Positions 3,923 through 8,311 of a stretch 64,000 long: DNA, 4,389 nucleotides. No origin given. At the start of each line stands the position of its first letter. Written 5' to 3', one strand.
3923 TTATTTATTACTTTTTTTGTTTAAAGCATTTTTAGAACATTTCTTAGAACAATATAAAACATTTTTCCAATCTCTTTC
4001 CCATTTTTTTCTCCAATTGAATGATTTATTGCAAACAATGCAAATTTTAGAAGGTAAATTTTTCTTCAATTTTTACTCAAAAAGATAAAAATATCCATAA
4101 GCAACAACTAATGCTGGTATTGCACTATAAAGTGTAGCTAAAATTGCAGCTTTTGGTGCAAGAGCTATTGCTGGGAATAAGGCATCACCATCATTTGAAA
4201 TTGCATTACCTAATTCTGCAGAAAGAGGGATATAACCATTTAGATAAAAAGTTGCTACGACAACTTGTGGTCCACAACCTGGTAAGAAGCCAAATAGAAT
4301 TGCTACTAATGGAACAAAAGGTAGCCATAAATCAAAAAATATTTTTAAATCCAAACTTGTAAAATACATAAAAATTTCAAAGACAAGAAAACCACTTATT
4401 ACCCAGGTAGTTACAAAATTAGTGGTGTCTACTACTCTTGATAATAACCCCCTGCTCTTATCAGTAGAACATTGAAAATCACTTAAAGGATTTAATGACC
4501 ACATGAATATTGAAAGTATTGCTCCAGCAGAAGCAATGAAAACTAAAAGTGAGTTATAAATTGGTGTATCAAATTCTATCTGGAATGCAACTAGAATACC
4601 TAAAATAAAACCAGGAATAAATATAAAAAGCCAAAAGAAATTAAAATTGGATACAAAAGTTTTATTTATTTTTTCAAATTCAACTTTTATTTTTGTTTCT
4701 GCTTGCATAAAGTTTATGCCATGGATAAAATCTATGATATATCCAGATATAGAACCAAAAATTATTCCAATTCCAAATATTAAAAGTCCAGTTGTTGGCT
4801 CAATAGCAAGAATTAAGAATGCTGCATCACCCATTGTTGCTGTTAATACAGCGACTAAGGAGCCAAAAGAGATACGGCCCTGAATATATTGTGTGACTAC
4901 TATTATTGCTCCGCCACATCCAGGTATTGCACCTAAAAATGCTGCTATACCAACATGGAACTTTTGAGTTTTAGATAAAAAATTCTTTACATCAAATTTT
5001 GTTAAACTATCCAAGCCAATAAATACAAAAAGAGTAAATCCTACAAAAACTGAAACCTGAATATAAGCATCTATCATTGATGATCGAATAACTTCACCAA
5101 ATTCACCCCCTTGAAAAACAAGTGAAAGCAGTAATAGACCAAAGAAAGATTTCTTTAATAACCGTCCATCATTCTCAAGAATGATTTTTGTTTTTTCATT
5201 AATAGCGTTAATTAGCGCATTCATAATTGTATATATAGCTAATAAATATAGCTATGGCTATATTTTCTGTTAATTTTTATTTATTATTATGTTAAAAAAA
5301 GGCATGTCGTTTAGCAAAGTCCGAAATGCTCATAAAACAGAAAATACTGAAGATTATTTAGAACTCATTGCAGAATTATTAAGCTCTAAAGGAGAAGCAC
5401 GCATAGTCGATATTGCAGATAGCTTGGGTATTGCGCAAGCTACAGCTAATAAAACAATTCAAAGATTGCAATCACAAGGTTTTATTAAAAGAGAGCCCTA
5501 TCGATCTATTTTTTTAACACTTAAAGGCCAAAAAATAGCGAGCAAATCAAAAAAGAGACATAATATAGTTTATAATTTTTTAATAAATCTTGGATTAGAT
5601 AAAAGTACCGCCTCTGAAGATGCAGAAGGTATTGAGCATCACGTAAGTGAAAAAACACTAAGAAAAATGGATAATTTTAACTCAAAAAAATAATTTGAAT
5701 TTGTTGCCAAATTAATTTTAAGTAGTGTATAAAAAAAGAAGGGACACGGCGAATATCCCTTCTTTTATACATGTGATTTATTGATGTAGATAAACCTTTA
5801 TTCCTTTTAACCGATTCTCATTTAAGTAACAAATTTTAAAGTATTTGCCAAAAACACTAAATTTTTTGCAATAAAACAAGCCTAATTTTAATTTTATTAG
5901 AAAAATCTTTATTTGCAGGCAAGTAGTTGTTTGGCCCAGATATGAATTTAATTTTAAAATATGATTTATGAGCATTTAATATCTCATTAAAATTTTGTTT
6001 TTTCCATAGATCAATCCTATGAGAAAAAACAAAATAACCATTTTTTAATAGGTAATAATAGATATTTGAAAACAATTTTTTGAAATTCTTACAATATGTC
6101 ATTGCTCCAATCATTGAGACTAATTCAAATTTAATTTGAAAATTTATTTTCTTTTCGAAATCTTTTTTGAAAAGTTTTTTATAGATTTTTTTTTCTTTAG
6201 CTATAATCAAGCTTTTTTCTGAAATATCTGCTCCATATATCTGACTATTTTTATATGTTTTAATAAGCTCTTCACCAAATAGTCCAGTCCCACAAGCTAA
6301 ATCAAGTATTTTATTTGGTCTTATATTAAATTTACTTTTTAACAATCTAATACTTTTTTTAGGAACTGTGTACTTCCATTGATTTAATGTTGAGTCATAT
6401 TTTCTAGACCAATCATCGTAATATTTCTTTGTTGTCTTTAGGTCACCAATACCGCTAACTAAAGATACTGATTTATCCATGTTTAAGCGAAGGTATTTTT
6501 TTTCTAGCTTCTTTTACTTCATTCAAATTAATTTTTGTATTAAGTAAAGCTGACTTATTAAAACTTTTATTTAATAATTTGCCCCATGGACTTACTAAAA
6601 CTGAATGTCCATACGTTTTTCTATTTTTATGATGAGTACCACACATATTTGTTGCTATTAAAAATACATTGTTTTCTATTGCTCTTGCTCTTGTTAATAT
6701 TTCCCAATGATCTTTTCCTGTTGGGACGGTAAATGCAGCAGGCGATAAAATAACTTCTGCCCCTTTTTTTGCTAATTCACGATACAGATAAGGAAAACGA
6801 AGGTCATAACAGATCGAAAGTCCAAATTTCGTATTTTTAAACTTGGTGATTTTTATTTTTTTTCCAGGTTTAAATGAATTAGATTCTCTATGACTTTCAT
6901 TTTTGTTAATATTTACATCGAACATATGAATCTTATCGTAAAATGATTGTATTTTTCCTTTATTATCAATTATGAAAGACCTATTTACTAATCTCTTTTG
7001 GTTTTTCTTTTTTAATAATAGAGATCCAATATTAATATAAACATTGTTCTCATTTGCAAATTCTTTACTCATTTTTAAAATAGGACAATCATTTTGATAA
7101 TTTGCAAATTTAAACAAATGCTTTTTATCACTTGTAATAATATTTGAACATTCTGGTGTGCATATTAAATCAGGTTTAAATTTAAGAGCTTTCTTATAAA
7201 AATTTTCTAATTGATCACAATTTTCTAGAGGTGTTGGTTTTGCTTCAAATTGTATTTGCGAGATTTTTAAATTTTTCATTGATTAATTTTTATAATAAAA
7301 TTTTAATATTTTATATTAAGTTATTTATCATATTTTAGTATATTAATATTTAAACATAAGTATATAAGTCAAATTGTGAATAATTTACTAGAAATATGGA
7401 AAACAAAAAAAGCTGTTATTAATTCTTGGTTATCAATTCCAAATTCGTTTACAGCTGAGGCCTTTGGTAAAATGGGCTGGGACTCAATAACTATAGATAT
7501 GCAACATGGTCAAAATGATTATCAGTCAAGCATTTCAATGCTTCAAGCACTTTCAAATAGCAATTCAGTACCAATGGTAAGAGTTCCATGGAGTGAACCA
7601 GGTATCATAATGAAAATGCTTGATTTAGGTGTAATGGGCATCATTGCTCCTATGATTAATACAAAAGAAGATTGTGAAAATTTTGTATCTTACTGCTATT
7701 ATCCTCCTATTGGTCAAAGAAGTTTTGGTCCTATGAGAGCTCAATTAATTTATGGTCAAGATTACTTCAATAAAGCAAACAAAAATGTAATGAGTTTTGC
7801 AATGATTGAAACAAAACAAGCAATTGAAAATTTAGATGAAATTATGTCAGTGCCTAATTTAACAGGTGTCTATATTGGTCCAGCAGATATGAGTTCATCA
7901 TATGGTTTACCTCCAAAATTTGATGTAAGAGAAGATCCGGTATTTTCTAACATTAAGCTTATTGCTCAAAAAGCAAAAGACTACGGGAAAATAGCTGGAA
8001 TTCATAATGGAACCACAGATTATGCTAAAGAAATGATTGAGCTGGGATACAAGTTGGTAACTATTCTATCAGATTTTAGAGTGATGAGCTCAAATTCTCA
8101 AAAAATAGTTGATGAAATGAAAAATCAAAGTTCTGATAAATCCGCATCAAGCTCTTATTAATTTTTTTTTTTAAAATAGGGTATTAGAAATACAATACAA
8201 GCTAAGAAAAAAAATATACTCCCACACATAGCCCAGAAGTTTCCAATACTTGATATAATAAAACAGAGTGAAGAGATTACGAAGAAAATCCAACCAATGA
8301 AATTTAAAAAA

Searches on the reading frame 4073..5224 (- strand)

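Call 30: search_protein_families(library=pfam, proteins=[window:4073-5224:-], max_evalue=0.001)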
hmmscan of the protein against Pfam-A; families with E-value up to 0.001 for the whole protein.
window:4073-5224:- (383 aa): 1 family
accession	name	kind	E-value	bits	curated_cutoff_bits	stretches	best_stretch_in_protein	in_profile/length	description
PF11449.14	ArsP_2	-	3.1e-119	398.7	32.5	1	44-382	4-359/359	Putative, 10TM heavy-metal exporter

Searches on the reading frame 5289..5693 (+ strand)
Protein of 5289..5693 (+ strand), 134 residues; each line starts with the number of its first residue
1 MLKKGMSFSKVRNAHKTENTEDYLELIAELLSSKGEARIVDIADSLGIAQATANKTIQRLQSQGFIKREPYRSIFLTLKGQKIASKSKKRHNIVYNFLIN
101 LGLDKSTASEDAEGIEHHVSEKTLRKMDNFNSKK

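Call 30: search_protein_families(library=pfam, proteins=[window:5289-5693:+], max_evalue=0.001)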
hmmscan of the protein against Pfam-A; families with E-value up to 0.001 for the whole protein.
window:5289-5693:+ (134 aa): 11 families
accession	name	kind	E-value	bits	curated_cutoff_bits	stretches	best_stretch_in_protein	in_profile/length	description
PF02742.21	Fe_dep_repr_C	-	9.4e-14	51.6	27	1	77-131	1-56/70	Iron dependent repressor, metal binding and dimerisation domain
PF01325.25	Fe_dep_repress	-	3.6e-12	46.7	26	1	17-73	3-59/60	Iron dependent repressor, N-terminal DNA binding domain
PF01978.25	TrmB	-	4.4e-07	30.1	25.6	1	30-71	17-57/68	Sugar-specific transcriptional regulator TrmB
PF01047.28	MarR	-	5.3e-07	29.9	24.6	1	30-70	11-51/59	MarR family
PF12802.13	MarR_2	-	3e-06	27.7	27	1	27-70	11-54/61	MarR family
PF09339.16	HTH_IclR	-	1.8e-05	24.9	22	1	29-70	10-52/52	IclR helix-turn-helix domain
PF13412.12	HTH_24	-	2.2e-05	24.4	21.9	1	29-67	10-48/48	Winged helix-turn-helix DNA-binding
PF14947.12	HTH_45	-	6.9e-05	23.2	25.5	1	24-92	5-74/77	Winged helix-turn-helix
PF13545.12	HTH_Crp_2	-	0.00011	22.5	27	1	41-74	27-59/70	Crp-like helix-turn-helix domain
PF08220.18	HTH_DeoR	-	0.00013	22.1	21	1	25-68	3-46/57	DeoR-like helix-turn-helix domain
PF14394.12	DUF4423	-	0.00035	20.9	30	1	21-69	20-69/165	Domain of unknown function (DUF4423)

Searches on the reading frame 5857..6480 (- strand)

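Call 30: search_protein_families(library=pfam, proteins=[window:5857-6480:-], max_evalue=0.001)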
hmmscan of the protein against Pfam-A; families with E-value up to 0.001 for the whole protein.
window:5857-6480:- (207 aa): 8 families
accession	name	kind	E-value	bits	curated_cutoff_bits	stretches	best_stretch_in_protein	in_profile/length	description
PF13847.12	Methyltransf_31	-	4.1e-11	43.2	27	1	56-155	5-112/145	Methyltransferase domain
PF13649.12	Methyltransf_25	-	8.2e-11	42.9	27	1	58-148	1-97/97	Methyltransferase domain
PF08241.18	Methyltransf_11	-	5.2e-10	40.3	21.2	1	59-152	1-95/95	Methyltransferase domain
PF08242.18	Methyltransf_12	-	1.1e-09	39.3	30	1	59-149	1-97/98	Methyltransferase domain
PF13489.12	Methyltransf_23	-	2.9e-09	37.3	27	1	50-153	18-117/164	Methyltransferase domain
PF05175.20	MTS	-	5.6e-05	23.3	23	1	46-97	22-74/170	Methyltransferase small domain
PF01209.24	Ubie_methyltran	-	0.00014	21.7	20.1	1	47-98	40-92/233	ubiE/COQ5 methyltransferase family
PF05219.18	DREV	-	0.00015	21.4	26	1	52-153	92-187/265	DREV methyltransferase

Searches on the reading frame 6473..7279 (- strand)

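Call 30: search_protein_families(library=pfam, proteins=[window:6473-7279:-], max_evalue=0.001)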
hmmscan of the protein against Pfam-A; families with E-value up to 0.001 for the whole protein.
window:6473-7279:- (268 aa): 1 family
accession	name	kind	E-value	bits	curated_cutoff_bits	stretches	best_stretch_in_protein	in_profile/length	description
PF00795.27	CN_hydrolase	-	9.7e-51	173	23.2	1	15-260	12-256/256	Carbon-nitrogen hydrolase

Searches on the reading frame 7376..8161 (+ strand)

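Call 30: search_protein_families(library=pfam, proteins=[window:7376-8161:+], max_evalue=0.001)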
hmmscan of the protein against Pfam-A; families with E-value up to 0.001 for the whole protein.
window:7376-8161:+ (261 aa): 1 family
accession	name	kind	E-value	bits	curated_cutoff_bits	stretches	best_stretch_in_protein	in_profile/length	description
PF03328.21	HpcH_HpaI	-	1.5e-27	96.7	25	1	18-204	5-184/221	HpcH/HpaI aldolase/citrate lyase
